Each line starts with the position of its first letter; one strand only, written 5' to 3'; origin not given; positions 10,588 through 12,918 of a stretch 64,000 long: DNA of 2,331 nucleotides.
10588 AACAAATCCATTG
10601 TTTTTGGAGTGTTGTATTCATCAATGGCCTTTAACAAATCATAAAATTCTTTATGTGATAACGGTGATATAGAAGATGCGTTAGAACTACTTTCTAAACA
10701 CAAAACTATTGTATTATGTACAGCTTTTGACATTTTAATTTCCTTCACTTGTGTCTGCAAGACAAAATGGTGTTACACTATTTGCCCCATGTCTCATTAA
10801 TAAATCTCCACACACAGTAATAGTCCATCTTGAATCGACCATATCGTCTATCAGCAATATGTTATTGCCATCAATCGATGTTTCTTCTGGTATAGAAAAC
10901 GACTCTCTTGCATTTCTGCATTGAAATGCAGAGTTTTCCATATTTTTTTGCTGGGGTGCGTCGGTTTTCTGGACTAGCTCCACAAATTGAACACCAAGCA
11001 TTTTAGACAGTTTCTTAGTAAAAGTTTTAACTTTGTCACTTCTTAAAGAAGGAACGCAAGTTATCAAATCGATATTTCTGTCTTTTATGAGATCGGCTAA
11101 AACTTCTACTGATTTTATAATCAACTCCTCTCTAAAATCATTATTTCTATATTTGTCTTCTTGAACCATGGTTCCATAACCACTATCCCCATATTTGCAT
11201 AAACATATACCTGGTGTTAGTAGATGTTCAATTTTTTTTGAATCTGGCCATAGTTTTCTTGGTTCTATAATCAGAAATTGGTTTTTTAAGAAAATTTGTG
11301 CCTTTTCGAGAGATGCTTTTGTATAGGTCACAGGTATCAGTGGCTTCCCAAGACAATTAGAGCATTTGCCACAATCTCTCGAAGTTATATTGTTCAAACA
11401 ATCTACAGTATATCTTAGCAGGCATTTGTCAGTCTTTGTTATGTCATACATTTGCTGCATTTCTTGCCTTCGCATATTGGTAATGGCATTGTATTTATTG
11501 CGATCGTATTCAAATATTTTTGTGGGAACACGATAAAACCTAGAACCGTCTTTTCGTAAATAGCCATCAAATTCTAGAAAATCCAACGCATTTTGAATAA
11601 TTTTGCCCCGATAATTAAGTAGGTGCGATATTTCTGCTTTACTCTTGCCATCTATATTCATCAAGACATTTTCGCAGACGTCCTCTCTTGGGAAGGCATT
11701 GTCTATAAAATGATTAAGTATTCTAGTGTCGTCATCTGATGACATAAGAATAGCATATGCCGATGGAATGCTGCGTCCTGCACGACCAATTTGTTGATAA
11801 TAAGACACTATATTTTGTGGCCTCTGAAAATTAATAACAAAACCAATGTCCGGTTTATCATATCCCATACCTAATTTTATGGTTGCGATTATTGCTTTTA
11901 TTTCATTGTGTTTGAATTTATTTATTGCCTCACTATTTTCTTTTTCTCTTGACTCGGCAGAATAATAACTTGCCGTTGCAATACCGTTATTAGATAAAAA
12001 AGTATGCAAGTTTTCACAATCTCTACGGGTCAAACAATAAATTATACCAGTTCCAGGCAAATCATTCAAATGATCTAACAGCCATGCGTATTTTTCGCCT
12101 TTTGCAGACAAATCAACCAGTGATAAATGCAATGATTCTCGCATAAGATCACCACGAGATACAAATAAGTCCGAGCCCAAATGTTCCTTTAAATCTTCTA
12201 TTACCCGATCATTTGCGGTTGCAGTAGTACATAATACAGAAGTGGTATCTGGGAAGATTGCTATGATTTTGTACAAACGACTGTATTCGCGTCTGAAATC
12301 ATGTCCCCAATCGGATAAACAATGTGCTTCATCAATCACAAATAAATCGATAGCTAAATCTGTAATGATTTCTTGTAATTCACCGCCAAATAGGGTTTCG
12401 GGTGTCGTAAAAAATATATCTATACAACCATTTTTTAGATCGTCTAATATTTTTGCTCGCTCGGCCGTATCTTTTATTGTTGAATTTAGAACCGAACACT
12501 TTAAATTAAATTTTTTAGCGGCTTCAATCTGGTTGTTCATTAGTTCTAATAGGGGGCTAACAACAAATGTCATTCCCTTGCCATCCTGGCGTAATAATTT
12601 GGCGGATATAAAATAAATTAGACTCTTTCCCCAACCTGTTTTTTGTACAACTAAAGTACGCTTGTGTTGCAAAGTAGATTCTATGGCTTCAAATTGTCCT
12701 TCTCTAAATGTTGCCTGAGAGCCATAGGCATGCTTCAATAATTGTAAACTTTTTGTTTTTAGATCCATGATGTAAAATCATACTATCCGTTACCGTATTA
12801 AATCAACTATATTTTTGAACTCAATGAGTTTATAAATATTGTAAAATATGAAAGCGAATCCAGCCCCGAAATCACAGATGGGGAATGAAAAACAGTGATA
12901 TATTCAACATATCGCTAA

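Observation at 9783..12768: RecQ helicase fused to a ComFC-like PRTase, translationally coupled to a DprA/SLOG protein: candidate defense system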

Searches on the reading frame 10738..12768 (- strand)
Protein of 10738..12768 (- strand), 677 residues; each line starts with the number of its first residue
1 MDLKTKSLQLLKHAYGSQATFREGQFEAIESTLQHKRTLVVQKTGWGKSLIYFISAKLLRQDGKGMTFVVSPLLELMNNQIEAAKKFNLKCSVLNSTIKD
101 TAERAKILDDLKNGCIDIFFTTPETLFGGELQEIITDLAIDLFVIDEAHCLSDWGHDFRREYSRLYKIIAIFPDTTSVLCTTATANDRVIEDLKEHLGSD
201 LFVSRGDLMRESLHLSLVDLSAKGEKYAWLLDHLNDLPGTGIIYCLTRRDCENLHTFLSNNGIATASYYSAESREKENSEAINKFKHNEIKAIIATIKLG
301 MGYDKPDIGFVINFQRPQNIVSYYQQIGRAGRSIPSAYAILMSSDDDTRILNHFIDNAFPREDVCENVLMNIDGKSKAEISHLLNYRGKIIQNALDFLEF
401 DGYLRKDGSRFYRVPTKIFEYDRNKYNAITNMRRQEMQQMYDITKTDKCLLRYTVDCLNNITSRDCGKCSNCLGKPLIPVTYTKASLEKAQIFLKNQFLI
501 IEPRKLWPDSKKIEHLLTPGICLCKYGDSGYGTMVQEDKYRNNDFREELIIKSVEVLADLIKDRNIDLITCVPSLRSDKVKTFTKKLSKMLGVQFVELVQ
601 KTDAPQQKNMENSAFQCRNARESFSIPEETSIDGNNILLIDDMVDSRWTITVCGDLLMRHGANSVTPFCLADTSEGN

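Call 6: search_protein_families(library=pfam, proteins=[window:10738-12768:-], max_evalue=0.1)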
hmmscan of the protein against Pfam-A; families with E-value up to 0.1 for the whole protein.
window:10738-12768:- (677 aa): 8 families
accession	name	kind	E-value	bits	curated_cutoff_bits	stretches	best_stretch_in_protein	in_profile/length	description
PF00270.35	DEAD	-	7.9e-26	91.2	26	1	23-192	2-166/167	DEAD/DEAH box helicase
PF00271.37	Helicase_C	-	4.7e-20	72.3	23.5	1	226-332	2-108/110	Helicase conserved C-terminal domain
PF04851.21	ResIII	-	3e-12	47.2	22.5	1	20-184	3-161/164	Type III restriction enzyme, res subunit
PF00156.33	Pribosyltran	-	6.7e-05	22.7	26.3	1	583-675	43-128/158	Phosphoribosyl transferase domain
PF16124.10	RecQ_Zn_bind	-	0.027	15.6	25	1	430-473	21-66/66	RecQ zinc-binding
PF13401.12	AAA_22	-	0.041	14.6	27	0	65-166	17-108/130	AAA domain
PF05127.21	NAT10_TcmA_helicase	-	0.052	13.9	22.7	0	44-151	6-101/176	RNA cytidine acetyltransferase NAT10/TcmA, helicase domain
PF18766.7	SWI2_SNF2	-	0.093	12.8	26.7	0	32-149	13-128/221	SWI2/SNF2 ATPase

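Call 7: search_protein_families(library=padloc, proteins=[window:10738-12768:-], max_evalue=0.1)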
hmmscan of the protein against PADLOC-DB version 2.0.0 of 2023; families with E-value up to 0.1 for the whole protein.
window:10738-12768:- (677 aa): 41 families (the best 25 are shown)
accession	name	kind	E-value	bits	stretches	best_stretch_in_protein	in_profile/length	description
PDLC03928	PsyrT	-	2.9e-220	731.1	1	5-676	6-687/689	-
PDLC02864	DpdF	-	8.5e-85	283.7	1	6-364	9-359/610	DpdF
PDLC02861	DpdF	-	9.6e-81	269.9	1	4-358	13-358/611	DpdF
PDLC02870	DpdF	-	3.7e-74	248.1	1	9-474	3-468/534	DpdF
PDLC02865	DpdF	-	4e-42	142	1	9-478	749-1216/1499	DpdF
PDLC01089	C3a193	-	1.6e-39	134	1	39-334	271-583/983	poss. alt. Cas3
PDLC02859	DpdF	-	1.6e-36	123.9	1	20-336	100-418/545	DpdF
PDLC02855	DpdF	-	5.1e-34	115.6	1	23-339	142-475/825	DpdF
PDLC02872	DpdF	-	8.1e-30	102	1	11-352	148-514/859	DpdF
PDLC02868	DpdF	-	3e-23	79.5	2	16-196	334-516/1078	DpdF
PDLC02857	DpdF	-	1.9e-21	73.9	1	23-349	181-544/911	DpdF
PDLC02863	DpdF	-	3.3e-21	73.7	1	208-366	21-177/488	DpdF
PDLC02867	DpdF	-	1.1e-20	71.6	1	100-353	224-488/855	DpdF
PDLC02860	DpdF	-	5.7e-18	62.9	1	142-345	13-221/547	DpdF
PDLC02707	PbeA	-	2.1e-16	57.6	2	16-151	248-390/672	PbeA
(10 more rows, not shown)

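Call 8: search_protein_families(library=ncbifam, proteins=[window:10738-12768:-], max_evalue=0.1)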
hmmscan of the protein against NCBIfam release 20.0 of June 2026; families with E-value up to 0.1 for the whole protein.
window:10738-12768:- (677 aa): 56 families (the best 25 are shown)
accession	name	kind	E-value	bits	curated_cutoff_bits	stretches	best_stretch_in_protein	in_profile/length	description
TIGR01389.1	recQ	equivalog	1.1e-88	298.2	640.2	2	9-364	3-349/591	DNA helicase RecQ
TIGR00614.1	recQ_fam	subfamily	5.4e-76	256.3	219.8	1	10-356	2-343/470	RecQ family ATP-dependent DNA helicase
NF008279.0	PRK11057.1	equivalog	4.1e-66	223.7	1015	1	3-357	9-354/608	ATP-dependent DNA helicase RecQ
NF041063.1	DpdF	equivalog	1.1e-46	159.8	550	1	23-352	143-491/813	protein DpdF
NF008394.0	PRK11192.1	equivalog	4.2e-19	68.7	507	1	23-354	28-362/441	ATP-dependent RNA helicase SrmB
NF053631.1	RNA_helic_CshA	equivalog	2e-16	59.9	646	1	25-348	26-346/434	degradosome RNA helicase CshA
NF053711.1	RNA_heli_RhlE1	exception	1.2e-15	57.2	750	1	27-352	30-357/434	RNA helicase RhlE1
NF002340.1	PRK01297.1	equivalog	5.3e-15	55.1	564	1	30-352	33-362/372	ATP-dependent RNA helicase RhlB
NF007882.0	PRK10590.1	equivalog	1.2e-13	50.8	743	1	113-352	123-358/456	ATP-dependent RNA helicase RhlE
NF053636.1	DDHlcsCsdAPsy1082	equivalog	3.8e-13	48.8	890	1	24-352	29-356/512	DEAD/DEAH box helicase CsdA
NF003419.0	PRK04837.1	equivalog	1.6e-12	46.9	588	1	60-348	80-365/424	ATP-dependent RNA helicase RhlB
NF008744.0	PRK11776.1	equivalog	1.3e-11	43.7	524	1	25-353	31-356/460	ATP-dependent RNA helicase DbpA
NF010337.0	PRK13766.1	equivalog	4e-11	41.7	610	2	242-375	370-507/781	Hef nuclease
NF053632.1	heli_RadD_YejH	equivalog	4.5e-11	41.7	720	1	242-334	254-343/573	DNA repair helicase RadD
TIGR04121.1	DEXH_lig_assoc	equivalog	5.2e-10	37.7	850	1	23-335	16-348/804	ligase-associated DNA damage response DEXH box helicase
TIGR00201.1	comF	subfamily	7.6e-09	35.8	233.55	1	581-671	102-189/190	ComF family protein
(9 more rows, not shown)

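Call 23: find_related_loci(query=window:10738-12768:-, collection=genome_contigs, flank=8000)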
Query window:10738-12768:- (677 aa) in genome_contigs; peptide patterns used: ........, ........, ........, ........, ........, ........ (x = any residue, [..] = any of these).
89 stretches matched a pattern; 2 encode a relative of the query (tblastn E <= 1e-3); 2 distinct loci.
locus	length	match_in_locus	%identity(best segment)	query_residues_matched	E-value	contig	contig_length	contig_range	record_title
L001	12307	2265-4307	61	1-676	0e+0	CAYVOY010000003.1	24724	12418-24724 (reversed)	MAG TPA_asm: uncultured Anaerolineaceae bacterium isolate ERP125879_co1_74 genome assembly, contig: NODE_757_length_2472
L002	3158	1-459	38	520-671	2e-29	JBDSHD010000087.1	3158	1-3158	MAG: Dehalococcoidia bacterium isolate cluster1_bin.268 k127_12702929, whole genome shotgun sequence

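Call 24: find_encoding_contigs(protein=window:10738-12768:-, flank=10000, max_places=6)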
Protein window:10738-12768:- (677 aa): no gene with exactly this product is on record in the collection.

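Call 31: search_solved_structures(query=window:10738-12768:-, max_evalue=0.001)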
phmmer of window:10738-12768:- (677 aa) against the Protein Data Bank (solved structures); distinct sequences matched with E-value up to 0.001: 151 (the best 60 are shown).
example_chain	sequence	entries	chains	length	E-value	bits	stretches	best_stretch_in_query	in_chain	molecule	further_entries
1oyw_A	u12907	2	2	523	2.3e-53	184.8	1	2-353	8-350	ATP-dependent DNA helicase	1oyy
4tmu_A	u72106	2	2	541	1e-52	182.6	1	5-371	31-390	RecQ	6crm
4q47_A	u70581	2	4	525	3.2e-50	174.4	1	5-347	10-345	DNA helicase RecQ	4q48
7auc_A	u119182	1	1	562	2.5e-45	158.2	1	5-350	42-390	Bloom syndrome protein,Bloom syndrome protein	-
7aud_A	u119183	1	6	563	2.5e-45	158.2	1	5-350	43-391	Bloom syndrome protein,Bloom syndrome protein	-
4o3m_A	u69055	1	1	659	3.8e-45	157.6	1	5-350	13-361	Bloom syndrome protein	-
4cgz_A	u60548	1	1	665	3.9e-45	157.6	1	5-350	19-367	BLOOM'S SYNDROME HELICASE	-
4cdg_A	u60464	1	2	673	4e-45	157.6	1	5-350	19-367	BLOOM SYNDROME PROTEIN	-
9i22_A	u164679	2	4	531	9.7e-43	149.7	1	19-345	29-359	ATP-dependent DNA helicase Q1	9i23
4u7d_A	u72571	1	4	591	1.3e-42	149.2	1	19-345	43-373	ATP-dependent DNA helicase Q1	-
2v1x_A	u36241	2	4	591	1.3e-42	149.2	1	19-345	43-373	ATP-DEPENDENT DNA HELICASE Q1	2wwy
8yrs_A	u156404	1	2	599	1.5e-42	149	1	19-344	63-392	ATP-dependent DNA helicase Q1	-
7a8r_A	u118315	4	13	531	6.2e-42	147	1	13-344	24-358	ATP-dependent DNA helicase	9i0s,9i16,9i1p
9i16_D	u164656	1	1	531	6.2e-42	147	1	13-344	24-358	ATP-dependent DNA helicase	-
8pfp_A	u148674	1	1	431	9.7e-41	143.1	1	11-350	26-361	Bifunctional 3'-5' exonuclease/ATP-dependent helicase WRN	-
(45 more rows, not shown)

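Call 33: find_homologous_proteins(query=window:10738-12768:-, max_evalue=1e-30)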
Query window:10738-12768:- (677 aa): 7986 proteins with E <= 1e-30 among 8000 candidates; the best 120 are listed.
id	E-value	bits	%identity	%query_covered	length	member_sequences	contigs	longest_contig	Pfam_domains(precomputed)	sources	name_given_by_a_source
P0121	0.0e+0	1539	99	100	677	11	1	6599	PF00270.36,PF00271.38,PF04851.22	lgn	-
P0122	0.0e+0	1243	79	100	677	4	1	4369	PF00270.36,PF00156.34,PF00271.38,PF04851.22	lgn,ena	-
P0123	0.0e+0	1211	77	100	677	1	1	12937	PF00270.36,PF00271.38,PF04851.22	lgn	-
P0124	7.5e-281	951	62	100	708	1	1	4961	PF00270.36,PF00271.38,PF04851.22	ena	-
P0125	1.6e-280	950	61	99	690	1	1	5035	PF00270.36,PF00271.38,PF04851.22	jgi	jgi:ATP-dependent DNA helicase RecQ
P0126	9.8e-279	944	60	100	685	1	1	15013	PF00270.36,PF00271.38,PF04851.22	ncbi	-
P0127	1.5e-275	934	61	100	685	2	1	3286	PF00270.36,PF00271.38,PF04851.22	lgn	-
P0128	8.0e-274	928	60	100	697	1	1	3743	PF00270.36,PF00156.34,PF00271.38,PF04851.22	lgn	-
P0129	2.5e-271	920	59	100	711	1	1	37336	PF00270.36,PF00271.38,PF04851.22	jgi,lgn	jgi:ATP-dependent DNA helicase RecQ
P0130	3.0e-270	916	59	100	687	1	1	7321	PF00270.36,PF00156.34,PF00271.38,PF04851.22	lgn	-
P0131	2.6e-269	913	58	100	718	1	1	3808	PF00270.36,PF00271.38,PF04851.22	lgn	-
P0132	1.5e-240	818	53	99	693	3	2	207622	PF00270.36,PF00271.38,PF04851.22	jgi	-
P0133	4.0e-227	774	52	99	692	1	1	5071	PF00270.36,PF00271.38,PF04851.22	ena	-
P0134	1.3e-226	772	52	99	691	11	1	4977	PF00270.36,PF00271.38,PF04851.22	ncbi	-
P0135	3.6e-226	771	53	99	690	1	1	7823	PF00270.36,PF16124.11,PF00271.38,PF04851.22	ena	-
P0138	4.0e-225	767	52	100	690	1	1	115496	PF00270.36,PF16124.11,PF00271.38,PF04851.22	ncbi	-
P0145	2.6e-222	758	54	97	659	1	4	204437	PF00270.36,PF16124.11,PF00271.38,PF04851.22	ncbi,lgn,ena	-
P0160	5.7e-221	754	52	99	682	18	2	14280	PF00270.36,PF00271.38,PF04851.22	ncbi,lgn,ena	-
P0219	6.0e-218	744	50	100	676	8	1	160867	PF00270.36,PF00271.38,PF04851.22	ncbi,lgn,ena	-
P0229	1.3e-217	742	50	100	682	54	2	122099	PF00270.36,PF00271.38,PF04851.22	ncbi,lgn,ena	-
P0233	2.0e-217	742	51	99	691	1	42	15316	PF00270.36,PF16124.11,PF00271.38,PF04851.22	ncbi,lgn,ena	-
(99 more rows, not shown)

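Call 37: list_cluster_members(proteins=[P0121, P0001, P0229, P0233, P0219, P0160, P0145, P0138, P0126, P0010])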
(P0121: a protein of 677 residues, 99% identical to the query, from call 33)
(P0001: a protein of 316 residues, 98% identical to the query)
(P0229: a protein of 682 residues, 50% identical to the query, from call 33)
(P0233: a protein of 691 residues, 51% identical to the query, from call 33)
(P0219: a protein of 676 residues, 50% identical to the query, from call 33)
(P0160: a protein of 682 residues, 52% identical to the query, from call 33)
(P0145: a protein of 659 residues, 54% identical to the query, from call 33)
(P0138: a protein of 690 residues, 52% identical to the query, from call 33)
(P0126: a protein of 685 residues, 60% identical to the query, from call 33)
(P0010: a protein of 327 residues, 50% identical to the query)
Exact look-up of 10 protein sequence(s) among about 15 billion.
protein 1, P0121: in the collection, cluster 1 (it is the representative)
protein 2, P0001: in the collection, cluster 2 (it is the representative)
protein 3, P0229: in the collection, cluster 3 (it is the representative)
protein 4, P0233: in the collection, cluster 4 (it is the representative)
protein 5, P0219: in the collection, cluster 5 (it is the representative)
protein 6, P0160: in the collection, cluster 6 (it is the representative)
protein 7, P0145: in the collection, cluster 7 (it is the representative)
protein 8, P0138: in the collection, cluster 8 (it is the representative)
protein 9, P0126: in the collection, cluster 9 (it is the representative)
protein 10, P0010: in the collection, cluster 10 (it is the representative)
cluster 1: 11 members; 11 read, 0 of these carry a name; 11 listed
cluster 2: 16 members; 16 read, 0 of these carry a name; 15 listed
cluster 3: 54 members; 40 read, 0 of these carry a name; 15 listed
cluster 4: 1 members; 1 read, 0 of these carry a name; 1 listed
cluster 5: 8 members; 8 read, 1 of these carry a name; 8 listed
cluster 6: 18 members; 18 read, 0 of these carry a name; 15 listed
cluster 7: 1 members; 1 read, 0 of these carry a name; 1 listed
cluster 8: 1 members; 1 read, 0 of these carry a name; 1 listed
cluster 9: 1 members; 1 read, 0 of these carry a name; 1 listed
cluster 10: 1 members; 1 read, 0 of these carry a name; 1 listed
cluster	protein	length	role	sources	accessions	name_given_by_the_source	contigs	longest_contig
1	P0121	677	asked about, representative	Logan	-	-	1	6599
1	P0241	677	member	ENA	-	-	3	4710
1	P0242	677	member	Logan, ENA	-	-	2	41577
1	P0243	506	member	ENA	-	-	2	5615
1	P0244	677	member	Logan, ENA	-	-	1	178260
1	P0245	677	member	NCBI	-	-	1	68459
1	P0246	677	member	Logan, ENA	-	-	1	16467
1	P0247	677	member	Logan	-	-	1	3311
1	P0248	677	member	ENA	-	-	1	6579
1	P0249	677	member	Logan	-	-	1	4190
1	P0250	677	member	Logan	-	-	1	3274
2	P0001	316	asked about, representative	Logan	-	-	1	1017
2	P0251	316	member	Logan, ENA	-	-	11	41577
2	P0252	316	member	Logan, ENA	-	-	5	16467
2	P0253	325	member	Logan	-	-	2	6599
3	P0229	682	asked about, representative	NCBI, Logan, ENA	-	-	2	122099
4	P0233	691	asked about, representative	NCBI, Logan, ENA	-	-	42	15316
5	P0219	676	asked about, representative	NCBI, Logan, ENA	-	-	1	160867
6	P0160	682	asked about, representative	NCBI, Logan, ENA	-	-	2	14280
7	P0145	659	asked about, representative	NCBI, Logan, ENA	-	-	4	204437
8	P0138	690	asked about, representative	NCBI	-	-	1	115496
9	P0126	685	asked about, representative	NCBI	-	-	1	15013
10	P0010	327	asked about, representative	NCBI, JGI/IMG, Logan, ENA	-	-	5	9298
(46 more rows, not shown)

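Call 57: search_dna_similar(query=window:10738-12768:-, collection=plasmids, mode=protein, max_evalue=1e-50, max_rows=25)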
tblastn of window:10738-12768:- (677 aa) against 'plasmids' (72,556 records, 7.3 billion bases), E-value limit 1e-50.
Records with a match: 24; places in all: 24; records where one place covers at least 80% of the query: 12.
Best place of each record, by identity: <60% 24.
By first word of the organism name: Caballeronia 5; Halanaeroarchaeum 2; Arthrobacter 2; Rhodococcus 2; Brucella 2; Nostoc 1; Sinorhizobium 1; Acinetobacter 1; Escherichia 1; Halomicrobium 1; and 6 more.
By predicted mobility (MOB-suite, as given by PLSDB): non-mobilizable 22; conjugative 1; mobilizable 1.
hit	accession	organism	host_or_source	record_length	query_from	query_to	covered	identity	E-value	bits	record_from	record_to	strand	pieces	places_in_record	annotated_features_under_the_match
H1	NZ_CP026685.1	Nostoc sp. 'Peltigera membranacea cyanobiont' N6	Lichen thallus,Peltigera membranacea ...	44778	6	676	99%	40.2%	5e-154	500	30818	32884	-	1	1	RecQ family ATP-dependent DNA helicase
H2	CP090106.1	Sinorhizobium meliloti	Medicago,Cell culture,Plant nodule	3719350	6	674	99%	38.1%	1e-136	450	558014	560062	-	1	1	RecQ family ATP-dependent DNA helicase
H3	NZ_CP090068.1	Acinetobacter sp. SH20PTE14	pig manure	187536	1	675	100%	37.0%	3e-130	431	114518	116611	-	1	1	RecQ family ATP-dependent DNA helicase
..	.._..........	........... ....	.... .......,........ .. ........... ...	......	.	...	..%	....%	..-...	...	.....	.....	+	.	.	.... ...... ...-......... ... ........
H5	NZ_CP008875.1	Halanaeroarchaeum sulfurireducens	-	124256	4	672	99%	36.1%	2e-131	435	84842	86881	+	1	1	RecQ family ATP-dependent DNA helicase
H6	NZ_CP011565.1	Halanaeroarchaeum sulfurireducens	-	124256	4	672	99%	36.1%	3e-131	434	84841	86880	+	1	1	RecQ family ATP-dependent DNA helicase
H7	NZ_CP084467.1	Halomicrobium salinisoli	cell culture,gobi saline soil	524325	4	671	99%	35.8%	8e-129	427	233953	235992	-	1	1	RecQ family ATP-dependent DNA helicase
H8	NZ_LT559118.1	Nonomuraea gerenzanensis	-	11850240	3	674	99%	34.1%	1e-120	404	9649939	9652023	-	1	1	none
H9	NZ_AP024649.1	Arthrobacter sp. StoSoilB13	-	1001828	4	667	98%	33.0%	6e-112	378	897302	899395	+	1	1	none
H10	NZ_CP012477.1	Arthrobacter sp. ERGS1:01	single,stream water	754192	4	671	99%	32.7%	9e-114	384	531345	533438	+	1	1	RecQ family ATP-dependent DNA helicase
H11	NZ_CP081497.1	Streptomyces sp. BHT-5-2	whole organism,plant soil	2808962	9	670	98%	32.4%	3e-112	379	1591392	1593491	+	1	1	none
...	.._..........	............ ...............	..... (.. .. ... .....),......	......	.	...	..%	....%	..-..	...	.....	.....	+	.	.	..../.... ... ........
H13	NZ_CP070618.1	Rhodococcus pseudokoreensis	cell culture,rhizosphere of apple ...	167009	2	478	70%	37.9%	9e-95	328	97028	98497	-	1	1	none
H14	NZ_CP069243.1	Rhodococcus sp. USK13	cell culture,Sand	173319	3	472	69%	37.7%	1e-91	319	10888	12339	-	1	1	none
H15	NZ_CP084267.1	Caballeronia sp. Lep1P3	Leptoglossus zonatus,Cell culture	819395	21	529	75%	30.1%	1e-57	219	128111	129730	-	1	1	ATP-dependent DNA helicase RecQ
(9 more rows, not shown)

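Call 58: search_dna_similar(query=window:10738-12768:-, collection=phages, mode=protein, max_evalue=1e-50, max_rows=15)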
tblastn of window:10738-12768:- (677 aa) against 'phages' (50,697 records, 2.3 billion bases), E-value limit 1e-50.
No match.

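Call 59: get_annotated_region(hit=H4, flank=4000)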
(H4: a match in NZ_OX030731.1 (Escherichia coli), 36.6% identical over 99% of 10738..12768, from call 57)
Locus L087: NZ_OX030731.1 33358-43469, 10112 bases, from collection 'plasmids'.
description: Escherichia coli isolate 68 plasmid P3, complete sequence
organism: Escherichia coli (NCBI taxid 562)
taxonomy: Bacteria; Pseudomonadota; Gammaproteobacteria; Enterobacterales; Enterobacteriaceae; Escherichia; Escherichia coli
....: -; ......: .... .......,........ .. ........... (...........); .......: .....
typing (MOB-suite, as given by PLSDB): conjugative; replicon IncFIA,IncFIC; relaxase MOBF; mating-pair formation MPF_F
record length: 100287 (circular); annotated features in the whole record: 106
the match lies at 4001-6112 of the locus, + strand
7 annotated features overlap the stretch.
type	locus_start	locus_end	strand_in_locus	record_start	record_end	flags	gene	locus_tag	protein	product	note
CDS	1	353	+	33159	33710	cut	-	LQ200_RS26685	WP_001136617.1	hypothetical protein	-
CDS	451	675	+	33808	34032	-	-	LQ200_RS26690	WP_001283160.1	helix-turn-helix domain-containing protein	-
CDS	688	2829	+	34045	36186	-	-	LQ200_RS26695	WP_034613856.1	N-6 DNA methylase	GO:0006306 - DNA methylation [Evidence IEA]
CDS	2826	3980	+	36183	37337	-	-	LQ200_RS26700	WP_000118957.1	restriction endonuclease subunit S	GO:0006304 - DNA modification [Evidence IEA]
CDS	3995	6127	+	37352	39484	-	-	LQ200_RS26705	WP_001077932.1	RecQ family ATP-dependent DNA helicase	GO:0006310 - DNA recombination [Evidence IEA]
CDS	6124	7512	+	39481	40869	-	-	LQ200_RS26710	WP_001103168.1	DNA-processing protein DprA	GO:0009294 - DNA-mediated transformation [Evidence IEA]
CDS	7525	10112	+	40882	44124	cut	-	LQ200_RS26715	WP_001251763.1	type I restriction endonuclease subunit R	-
